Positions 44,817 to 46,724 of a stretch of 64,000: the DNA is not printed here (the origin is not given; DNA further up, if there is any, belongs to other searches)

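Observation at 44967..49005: Rv2006/OtsB1-like domain repertoire split over two genes: beta-PGM::T6PP fusion followed by a GH65 phosphorylase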

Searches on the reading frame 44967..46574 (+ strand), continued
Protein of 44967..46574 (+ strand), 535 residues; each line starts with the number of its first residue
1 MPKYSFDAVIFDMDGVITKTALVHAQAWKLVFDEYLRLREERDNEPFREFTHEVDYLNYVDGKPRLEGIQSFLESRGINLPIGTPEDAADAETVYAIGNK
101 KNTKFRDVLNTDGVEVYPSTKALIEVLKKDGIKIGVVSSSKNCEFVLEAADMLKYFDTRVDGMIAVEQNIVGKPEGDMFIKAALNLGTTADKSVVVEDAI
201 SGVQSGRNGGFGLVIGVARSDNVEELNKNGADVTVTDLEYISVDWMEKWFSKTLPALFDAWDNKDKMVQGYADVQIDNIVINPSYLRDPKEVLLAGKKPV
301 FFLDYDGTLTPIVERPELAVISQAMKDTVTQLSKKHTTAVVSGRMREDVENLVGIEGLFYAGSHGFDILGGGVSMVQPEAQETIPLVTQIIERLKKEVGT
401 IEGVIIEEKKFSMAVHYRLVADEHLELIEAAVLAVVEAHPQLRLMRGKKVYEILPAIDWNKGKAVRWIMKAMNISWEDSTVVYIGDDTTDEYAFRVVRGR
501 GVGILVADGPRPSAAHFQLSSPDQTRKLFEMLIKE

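Call 39: find_homologous_proteins(query=L056:9977-13924:+)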
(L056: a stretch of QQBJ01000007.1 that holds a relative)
Query L056:9977-13924:+ (1316 aa): 1573 proteins with E <= 0.001 among 8000 candidates; the best 120 are listed.
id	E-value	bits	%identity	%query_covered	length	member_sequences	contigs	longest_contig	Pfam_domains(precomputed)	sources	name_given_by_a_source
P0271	0.0e+0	3009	100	100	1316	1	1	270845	PF13419.13,PF03633.21,PF00702.33,PF02358.23,PF03632.22,PF03636.22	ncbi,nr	ncbi:trehalose-phosphatase [Mycolicibacterium moriokaense]|nr:trehalose-phosphatase [Mycolicibacteri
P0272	0.0e+0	2655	87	100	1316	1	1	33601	PF13419.13,PF03633.21,PF00702.33,PF02358.23,PF03632.22,PF03636.22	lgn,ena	-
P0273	0.0e+0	2593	85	100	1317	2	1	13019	PF13419.13,PF03633.21,PF00702.33,PF02358.23,PF03632.22,PF03636.22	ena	-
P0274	0.0e+0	2484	80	100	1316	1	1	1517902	PF13419.13,PF03633.21,PF00702.33,PF02358.23,PF03632.22,PF03636.22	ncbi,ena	-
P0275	0.0e+0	2402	78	100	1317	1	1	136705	PF13419.13,PF03633.21,PF00702.33,PF02358.23,PF03632.22,PF03636.22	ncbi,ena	-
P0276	0.0e+0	2362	78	100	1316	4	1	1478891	PF13419.13,PF03633.21,PF00702.33,PF02358.23,PF03632.22,PF03636.22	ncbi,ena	-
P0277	0.0e+0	2359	78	100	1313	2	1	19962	PF13419.13,PF03633.21,PF00702.33,PF02358.23,PF03632.22,PF03636.22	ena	-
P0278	0.0e+0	2350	77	100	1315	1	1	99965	PF13419.13,PF03633.21,PF00702.33,PF02358.23,PF03632.22,PF03636.22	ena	-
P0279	0.0e+0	2333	77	100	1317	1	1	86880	PF13419.13,PF03633.21,PF00702.33,PF02358.23,PF03632.22,PF03636.22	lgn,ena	-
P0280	0.0e+0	2310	76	100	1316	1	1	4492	PF13419.13,PF03633.21,PF00702.33,PF02358.23,PF03632.22,PF03636.22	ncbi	-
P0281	0.0e+0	2284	74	100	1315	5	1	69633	PF13419.13,PF03633.21,PF00702.33,PF02358.23,PF03632.22,PF03636.22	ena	-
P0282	0.0e+0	2280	75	100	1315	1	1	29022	PF13419.13,PF03633.21,PF00702.33,PF02358.23,PF03632.22,PF03636.22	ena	-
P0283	0.0e+0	2269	75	100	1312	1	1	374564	PF13419.13,PF03633.21,PF00702.33,PF02358.23,PF03632.22,PF03636.22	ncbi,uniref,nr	ncbi:trehalose-phosphatase [Mycolicibacterium stellerae]|uniref:trehalose-phosphatase n=1 Tax=Mycoli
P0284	0.0e+0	2236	73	100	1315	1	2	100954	PF13419.13,PF03633.21,PF00702.33,PF02358.23,PF03632.22,PF03636.22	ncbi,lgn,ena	-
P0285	0.0e+0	2202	71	100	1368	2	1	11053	PF13419.13,PF03633.21,PF00702.33,PF02358.23,PF03632.22,PF03636.22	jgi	jgi:alpha,alpha-trehalase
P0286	0.0e+0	2191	73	100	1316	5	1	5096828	PF13419.13,PF03633.21,PF00702.33,PF02358.23,PF03632.22,PF03636.22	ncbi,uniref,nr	ncbi:trehalose-phosphatase [Mycolicibacterium sp. ND9-15]|uniref:trehalose-phosphatase n=1 Tax=Mycol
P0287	0.0e+0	2186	72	100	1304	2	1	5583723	PF13419.13,PF03633.21,PF00702.33,PF02358.23,PF03632.22,PF03636.22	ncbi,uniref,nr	ncbi:trehalose 6-phosphatase [Mycolicibacterium chubuense NBB4]|uniref:Trehalose 6-phosphatase n=1 T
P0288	0.0e+0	2185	71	100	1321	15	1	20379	PF13419.13,PF03633.21,PF00702.33,PF02358.23,PF03632.22,PF03636.22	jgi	jgi:alpha,alpha-trehalase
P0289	0.0e+0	2173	71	100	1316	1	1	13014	PF13419.13,PF03633.21,PF00702.33,PF02358.23,PF03632.22,PF03636.22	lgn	-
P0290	0.0e+0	2172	71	100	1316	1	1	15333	PF13419.13,PF03633.21,PF00702.33,PF02358.23,PF03632.22,PF03636.22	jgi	jgi:trehalose-phosphatase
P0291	0.0e+0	2168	72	100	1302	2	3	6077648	PF03633.21,PF00702.33,PF02358.23,PF03632.22,PF03636.22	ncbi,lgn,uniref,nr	ncbi:trehalose-phosphatase [Mycolicibacterium agri]|uniref:Trehalose-phosphatase n=2 Tax=Mycolicibac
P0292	0.0e+0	2159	71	100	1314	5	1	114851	PF13419.13,PF03633.21,PF00702.33,PF02358.23,PF03632.22,PF03636.22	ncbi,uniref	ncbi:trehalose-phosphatase [Mycobacterium sp. 4D054]|uniref:trehalose-phosphatase n=1 Tax=Mycobacter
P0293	0.0e+0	2155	71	100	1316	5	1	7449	PF13419.13,PF03633.21,PF00702.33,PF02358.23,PF03632.22,PF13242.13,PF03636.22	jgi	jgi:alpha,alpha-trehalase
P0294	0.0e+0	2148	71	100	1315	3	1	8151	PF13419.13,PF03633.21,PF00702.33,PF02358.23,PF03632.22,PF03636.22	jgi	jgi:alpha,alpha-trehalase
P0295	0.0e+0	2144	71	100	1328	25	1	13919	PF03633.21,PF00702.33,PF02358.23,PF03632.22,PF03636.22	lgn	-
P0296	0.0e+0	2139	71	100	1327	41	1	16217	PF03633.21,PF00702.33,PF02358.23,PF03632.22,PF03636.22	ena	-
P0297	0.0e+0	2138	71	100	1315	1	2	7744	PF13419.13,PF03633.21,PF00702.33,PF02358.23,PF03632.22,PF03636.22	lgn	-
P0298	0.0e+0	2136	71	100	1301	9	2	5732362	PF03633.21,PF00702.33,PF02358.23,PF03632.22,PF03636.22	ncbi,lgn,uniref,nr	ncbi:trehalose-phosphatase [Mycolicibacterium psychrotolerans]|uniref:Putative glycosyl hydrolase n=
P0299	0.0e+0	2136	71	100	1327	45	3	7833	PF03633.21,PF00702.33,PF02358.23,PF03632.22,PF03636.22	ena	-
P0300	0.0e+0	2135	70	100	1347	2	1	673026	PF13419.13,PF03633.21,PF00702.33,PF02358.23,PF03632.22,PF03636.22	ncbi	-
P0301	0.0e+0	2124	74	91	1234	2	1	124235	PF13419.13,PF03633.21,PF00702.33,PF02358.23,PF03632.22,PF03636.22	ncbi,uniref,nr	ncbi:trehalose-phosphatase [Mycolicibacterium sp. 120270]|uniref:trehalose-phosphatase n=1 Tax=Mycol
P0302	0.0e+0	2122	70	99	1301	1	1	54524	PF13419.13,PF03633.21,PF00702.33,PF02358.23,PF03632.22,PF03636.22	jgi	jgi:alpha,alpha-trehalase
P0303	0.0e+0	2113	71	100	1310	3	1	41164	PF03633.21,PF00702.33,PF02358.23,PF03632.22,PF03636.22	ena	-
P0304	0.0e+0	2113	74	94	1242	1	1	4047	PF03633.21,PF00702.33,PF02358.23,PF03632.22,PF03636.22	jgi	jgi:alpha,alpha-trehalase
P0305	0.0e+0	2039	73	92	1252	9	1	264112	PF03633.21,PF00702.33,PF02358.23,PF03632.22,PF03636.22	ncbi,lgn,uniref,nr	ncbi:haloacid dehalogenase [Mycobacterium sp. GA-1199]|uniref:trehalose-phosphatase n=1 Tax=Mycobact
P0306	0.0e+0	2014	73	91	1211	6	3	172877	PF03633.21,PF00702.33,PF02358.23,PF03632.22,PF03636.22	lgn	-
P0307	0.0e+0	2010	72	91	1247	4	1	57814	PF03633.21,PF00702.33,PF02358.23,PF03632.22,PF03636.22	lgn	-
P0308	0.0e+0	1987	72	91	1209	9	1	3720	PF03633.21,PF00702.33,PF02358.23,PF03632.22,PF03636.22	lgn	-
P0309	0.0e+0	1957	71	91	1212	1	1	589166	PF03633.21,PF02358.23,PF03632.22,PF03636.22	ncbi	ncbi:MAG: trehalose-phosphatase [Actinomycetota bacterium]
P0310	0.0e+0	1944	74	87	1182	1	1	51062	PF03633.21,PF00702.33,PF02358.23,PF03632.22,PF03636.22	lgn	-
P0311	0.0e+0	1944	65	100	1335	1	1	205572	PF13419.13,PF03633.21,PF00702.33,PF02358.23,PF03632.22,PF03636.22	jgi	jgi:alpha,alpha-trehalase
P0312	0.0e+0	1936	64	100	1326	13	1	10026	PF13419.13,PF03633.21,PF00702.33,PF02358.23,PF03632.22,PF03636.22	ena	-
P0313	0.0e+0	1929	73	87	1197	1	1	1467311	PF03633.21,PF02358.23,PF03632.22,PF03636.22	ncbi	-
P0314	0.0e+0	1910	69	91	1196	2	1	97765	PF03633.21,PF02358.23,PF03632.22,PF03636.22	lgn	-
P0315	0.0e+0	1908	64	100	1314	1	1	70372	PF03633.21,PF00702.33,PF02358.23,PF03632.22,PF03636.22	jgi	jgi:alpha,alpha-trehalase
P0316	0.0e+0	1907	73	87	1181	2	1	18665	PF03633.21,PF02358.23,PF03632.22,PF03636.22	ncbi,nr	ncbi:haloacid dehalogenase [Mycobacterium sp. NAZ190054]|nr:haloacid dehalogenase [Mycobacterium sp.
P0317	0.0e+0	1901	64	100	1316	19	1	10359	PF13419.13,PF03633.21,PF00702.33,PF02358.23,PF03632.22,PF03636.22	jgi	jgi:trehalose-phosphatase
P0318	0.0e+0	1899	64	100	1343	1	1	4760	PF13419.13,PF03633.21,PF00702.33,PF02358.23,PF03632.22,PF03636.22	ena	-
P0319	0.0e+0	1893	64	100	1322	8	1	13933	PF13419.13,PF03633.21,PF00702.33,PF02358.23,PF03632.22,PF03636.22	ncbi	ncbi:MAG: trehalose-phosphatase [Mycobacterium sp.]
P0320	0.0e+0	1892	72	87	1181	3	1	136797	PF03633.21,PF02358.23,PF03632.22,PF03636.22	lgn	-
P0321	0.0e+0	1889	63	100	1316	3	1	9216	PF13419.13,PF03633.21,PF00702.33,PF02358.23,PF03632.22,PF03636.22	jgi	-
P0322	0.0e+0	1888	63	100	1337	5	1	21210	PF13419.13,PF03633.21,PF00702.33,PF02358.23,PF03632.22,PF03636.22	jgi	jgi:alpha,alpha-trehalase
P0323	0.0e+0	1888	64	100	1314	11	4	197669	PF13419.13,PF03633.21,PF00702.33,PF02358.23,PF03632.22,PF03636.22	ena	-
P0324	0.0e+0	1882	63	99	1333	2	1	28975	PF13419.13,PF03633.21,PF00702.33,PF02358.23,PF03632.22,PF03636.22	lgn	-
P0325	0.0e+0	1882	63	100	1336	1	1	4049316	PF13419.13,PF03633.21,PF00702.33,PF02358.23,PF03632.22,PF03636.22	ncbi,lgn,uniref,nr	ncbi:trehalose-phosphatase [Candidatus Mycolicibacterium alkanivorans]|uniref:Trehalose-phosphatase 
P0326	0.0e+0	1882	63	100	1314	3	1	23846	PF13419.13,PF03633.21,PF00702.33,PF02358.23,PF03632.22,PF03636.22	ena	-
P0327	0.0e+0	1881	63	100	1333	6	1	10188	PF13419.13,PF03633.21,PF00702.33,PF02358.23,PF03632.22,PF13242.13,PF03636.22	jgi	jgi:alpha,alpha-trehalase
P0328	0.0e+0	1881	70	87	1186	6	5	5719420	PF03633.21,PF02358.23,PF03632.22,PF03636.22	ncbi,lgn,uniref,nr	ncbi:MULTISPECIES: trehalose-phosphatase [Mycolicibacterium]|uniref:Trehalose 6-phosphatase n=2 Tax=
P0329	0.0e+0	1878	64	100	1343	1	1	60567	PF13419.13,PF03633.21,PF00702.33,PF02358.23,PF03632.22,PF03636.22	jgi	jgi:alpha,alpha-trehalase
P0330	0.0e+0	1878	63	100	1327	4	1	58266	PF13419.13,PF03633.21,PF00702.33,PF02358.23,PF03632.22,PF03636.22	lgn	-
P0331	0.0e+0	1878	68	91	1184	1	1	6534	PF03633.21,PF02358.23,PF03632.22,PF03636.22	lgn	-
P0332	0.0e+0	1875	63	100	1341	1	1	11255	PF13419.13,PF03633.21,PF00702.33,PF02358.23,PF03632.22,PF03636.22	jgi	jgi:alpha,alpha-trehalase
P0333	0.0e+0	1874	67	91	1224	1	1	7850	PF03633.21,PF00702.33,PF02358.23,PF03632.22,PF03636.22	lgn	-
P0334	0.0e+0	1874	70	89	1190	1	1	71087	PF03633.21,PF00702.33,PF02358.23,PF03632.22,PF03636.22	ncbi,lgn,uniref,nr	ncbi:trehalose-phosphatase [Mycobacterium sp. Y57]|uniref:trehalose-phosphatase n=1 Tax=Mycolicibact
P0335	0.0e+0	1873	63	100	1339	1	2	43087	PF13419.13,PF03633.21,PF00702.33,PF02358.23,PF03632.22,PF03636.22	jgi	-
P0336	0.0e+0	1873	63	100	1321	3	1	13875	PF13419.13,PF03633.21,PF00702.33,PF02358.23,PF03632.22,PF03636.22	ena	-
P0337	0.0e+0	1872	72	86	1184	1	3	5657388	PF03633.21,PF02358.23,PF03632.22,PF03636.22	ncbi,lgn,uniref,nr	ncbi:trehalose-phosphatase [Mycolicibacterium duvalii]|uniref:Putative glycosyl hydrolase n=1 Tax=My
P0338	0.0e+0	1872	63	100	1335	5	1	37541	PF13419.13,PF03633.21,PF00702.33,PF02358.23,PF03632.22,PF03636.22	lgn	-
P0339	0.0e+0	1870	63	99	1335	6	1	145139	PF13419.13,PF03633.21,PF00702.33,PF02358.23,PF03632.22,PF03636.22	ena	-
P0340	0.0e+0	1870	63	100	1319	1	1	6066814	PF13419.13,PF03633.21,PF00702.33,PF02358.23,PF03632.22,PF13242.13,PF03636.22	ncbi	ncbi:trehalose-phosphatase [Mycobacterium sp. MMS18-G62]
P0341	0.0e+0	1869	63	100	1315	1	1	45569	PF13419.13,PF03633.21,PF00702.33,PF02358.23,PF03632.22,PF03636.22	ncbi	-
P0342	0.0e+0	1869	63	100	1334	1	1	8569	PF13419.13,PF03633.21,PF00702.33,PF02358.23,PF03632.22,PF03636.22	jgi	jgi:trehalose-phosphatase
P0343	0.0e+0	1869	62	100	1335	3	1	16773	PF13419.13,PF03633.21,PF00702.33,PF02358.23,PF03632.22,PF03636.22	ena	-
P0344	0.0e+0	1869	63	100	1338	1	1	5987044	PF13419.13,PF03633.21,PF00702.33,PF02358.23,PF03632.22,PF03636.22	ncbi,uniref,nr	ncbi:trehalose-phosphatase [Mycobacterium sp. ITM-2016-00316]|uniref:trehalose-phosphatase n=1 Tax=M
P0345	0.0e+0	1868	63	100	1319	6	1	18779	PF13419.13,PF03633.21,PF00702.33,PF02358.23,PF03632.22,PF03636.22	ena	-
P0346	0.0e+0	1868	63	100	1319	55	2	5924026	PF13419.13,PF03633.21,PF00702.33,PF02358.23,PF03632.22,PF13242.13,PF03636.22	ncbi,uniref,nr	ncbi:trehalose-phosphatase [Rhodococcus sp. WB1]|uniref:trehalose-phosphatase n=1 Tax=Rhodococcus sp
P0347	0.0e+0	1868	63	100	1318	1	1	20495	PF13419.13,PF03633.21,PF00702.33,PF02358.23,PF03632.22,PF03636.22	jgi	jgi:trehalose-phosphatase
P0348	0.0e+0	1867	63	100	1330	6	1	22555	PF13419.13,PF03633.21,PF00702.33,PF02358.23,PF03632.22,PF03636.22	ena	-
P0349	0.0e+0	1866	62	100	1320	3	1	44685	PF13419.13,PF03633.21,PF00702.33,PF02358.23,PF03632.22,PF03636.22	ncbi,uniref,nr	ncbi:trehalose-phosphatase [Mycobacterium sp.]|uniref:trehalose-phosphatase n=1 Tax=Mycobacterium sp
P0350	0.0e+0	1866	63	100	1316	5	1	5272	PF13419.13,PF03633.21,PF00702.33,PF02358.23,PF03632.22,PF03636.22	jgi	jgi:alpha,alpha-trehalase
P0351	0.0e+0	1866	63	100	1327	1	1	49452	PF13419.13,PF03633.21,PF00702.33,PF02358.23,PF03632.22,PF03636.22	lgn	-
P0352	0.0e+0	1865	63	100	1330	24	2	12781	PF13419.13,PF03633.21,PF00702.33,PF02358.23,PF03632.22,PF03636.22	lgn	-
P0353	0.0e+0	1865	63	100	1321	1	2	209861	PF13419.13,PF03633.21,PF00702.33,PF02358.23,PF03632.22,PF03636.22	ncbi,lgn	ncbi:MAG: trehalose-phosphatase [Mycobacterium sp.]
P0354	0.0e+0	1865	63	100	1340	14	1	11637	PF13419.13,PF03633.21,PF00702.33,PF02358.23,PF03632.22,PF03636.22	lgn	-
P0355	0.0e+0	1864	62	100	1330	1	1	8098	PF13419.13,PF03633.21,PF00702.33,PF02358.23,PF03632.22,PF03636.22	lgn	-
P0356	0.0e+0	1863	62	100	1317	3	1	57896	PF13419.13,PF03633.21,PF00702.33,PF02358.23,PF03632.22,PF03636.22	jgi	jgi:trehalose-phosphatase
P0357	0.0e+0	1862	74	82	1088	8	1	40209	PF03633.21,PF02358.23,PF03632.22,PF03636.22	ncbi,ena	-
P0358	0.0e+0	1862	62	100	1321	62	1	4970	PF13419.13,PF03633.21,PF00702.33,PF02358.23,PF03632.22,PF03636.22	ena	-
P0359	0.0e+0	1861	63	100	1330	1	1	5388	PF13419.13,PF03633.21,PF00702.33,PF02358.23,PF03632.22,PF03636.22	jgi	jgi:alpha,alpha-trehalase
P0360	0.0e+0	1861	62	100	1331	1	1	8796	PF13419.13,PF03633.21,PF00702.33,PF02358.23,PF03632.22,PF03636.22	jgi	jgi:trehalose-phosphatase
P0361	0.0e+0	1860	62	100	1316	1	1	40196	PF13419.13,PF03633.21,PF00702.33,PF02358.23,PF03632.22,PF03636.22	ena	-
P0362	0.0e+0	1859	62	100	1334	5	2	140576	PF13419.13,PF03633.21,PF00702.33,PF02358.23,PF03632.22,PF03636.22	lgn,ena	-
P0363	0.0e+0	1859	63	100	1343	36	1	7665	PF13419.13,PF03633.21,PF00702.33,PF02358.23,PF03632.22,PF03636.22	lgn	-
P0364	0.0e+0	1858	63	100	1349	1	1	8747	PF13419.13,PF03633.21,PF00702.33,PF02358.23,PF03632.22,PF03636.22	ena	-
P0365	0.0e+0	1858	62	100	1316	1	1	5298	PF13419.13,PF03633.21,PF00702.33,PF02358.23,PF03632.22,PF03636.22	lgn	-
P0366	0.0e+0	1857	62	100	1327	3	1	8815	PF13419.13,PF03633.21,PF00702.33,PF02358.23,PF03632.22,PF03636.22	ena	-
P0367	0.0e+0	1857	62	100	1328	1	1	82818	PF13419.13,PF03633.21,PF00702.33,PF02358.23,PF03632.22,PF03636.22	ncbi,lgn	-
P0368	0.0e+0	1856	62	100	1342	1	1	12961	PF13419.13,PF03633.21,PF00702.33,PF02358.23,PF03632.22,PF03636.22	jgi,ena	jgi:trehalose-phosphatase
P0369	0.0e+0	1856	63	100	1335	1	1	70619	PF13419.13,PF03633.21,PF00702.33,PF02358.23,PF03632.22,PF03636.22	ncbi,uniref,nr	ncbi:trehalose-phosphatase [Mycobacterium sp. shizuoka-1]|uniref:trehalose-phosphatase n=1 Tax=Mycob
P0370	0.0e+0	1856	62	100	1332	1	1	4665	PF13419.13,PF03633.21,PF00702.33,PF02358.23,PF03632.22,PF03636.22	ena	-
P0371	0.0e+0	1856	63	100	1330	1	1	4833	PF13419.13,PF03633.21,PF00702.33,PF02358.23,PF03632.22,PF03636.22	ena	-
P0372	0.0e+0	1856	62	100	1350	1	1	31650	PF13419.13,PF03633.21,PF00702.33,PF02358.23,PF03632.22,PF03636.22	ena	-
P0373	0.0e+0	1855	63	100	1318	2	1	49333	PF13419.13,PF03633.21,PF00702.33,PF02358.23,PF03632.22,PF03636.22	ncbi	-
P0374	0.0e+0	1855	62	100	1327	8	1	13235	PF13419.13,PF03633.21,PF00702.33,PF02358.23,PF03632.22,PF03636.22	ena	-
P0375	0.0e+0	1854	62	100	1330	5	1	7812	PF13419.13,PF03633.21,PF00702.33,PF02358.23,PF03632.22,PF03636.22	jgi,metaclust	metaclust:\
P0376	0.0e+0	1854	62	100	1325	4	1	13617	PF13419.13,PF03633.21,PF00702.33,PF02358.23,PF03632.22,PF03636.22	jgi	jgi:alpha,alpha-trehalase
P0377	0.0e+0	1854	62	100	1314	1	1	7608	PF03633.21,PF00702.33,PF02358.23,PF03632.22,PF03636.22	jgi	jgi:trehalose-phosphatase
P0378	0.0e+0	1853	63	100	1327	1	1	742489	PF13419.13,PF03633.21,PF00702.33,PF02358.23,PF03632.22,PF03636.22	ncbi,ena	-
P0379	0.0e+0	1853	63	100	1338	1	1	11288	PF13419.13,PF03633.21,PF00702.33,PF02358.23,PF03632.22,PF03636.22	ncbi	-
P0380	0.0e+0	1853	61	100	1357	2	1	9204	PF13419.13,PF03633.21,PF00702.33,PF02358.23,PF03632.22,PF03636.22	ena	-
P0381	0.0e+0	1852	62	100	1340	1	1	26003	PF13419.13,PF03633.21,PF00702.33,PF02358.23,PF03632.22,PF03636.22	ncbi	-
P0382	0.0e+0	1852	62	100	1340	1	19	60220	PF13419.13,PF03633.21,PF00702.33,PF02358.23,PF03632.22,PF03636.22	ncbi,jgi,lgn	jgi:alpha,alpha-trehalase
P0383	0.0e+0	1852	62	99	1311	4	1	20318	PF13419.13,PF03633.21,PF00702.33,PF02358.23,PF03632.22,PF03636.22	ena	-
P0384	0.0e+0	1852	62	100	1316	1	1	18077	PF13419.13,PF03633.21,PF00702.33,PF02358.23,PF03632.22,PF03636.22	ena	-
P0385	0.0e+0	1851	62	100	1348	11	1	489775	PF13419.13,PF03633.21,PF00702.33,PF02358.23,PF03632.22,PF03636.22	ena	-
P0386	0.0e+0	1850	61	100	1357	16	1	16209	PF13419.13,PF03633.21,PF00702.33,PF02358.23,PF03632.22,PF03636.22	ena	-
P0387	0.0e+0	1850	62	100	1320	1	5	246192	PF13419.13,PF03633.21,PF00702.33,PF02358.23,PF03632.22,PF03636.22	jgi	jgi:alpha,alpha-trehalase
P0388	0.0e+0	1850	63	100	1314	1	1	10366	PF13419.13,PF03633.21,PF00702.33,PF02358.23,PF03632.22,PF03636.22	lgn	-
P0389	0.0e+0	1849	62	100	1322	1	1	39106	PF13419.13,PF03633.21,PF00702.33,PF02358.23,PF03632.22,PF03636.22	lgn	-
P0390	0.0e+0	1849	62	100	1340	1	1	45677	PF13419.13,PF03633.21,PF00702.33,PF02358.23,PF03632.22,PF03636.22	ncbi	-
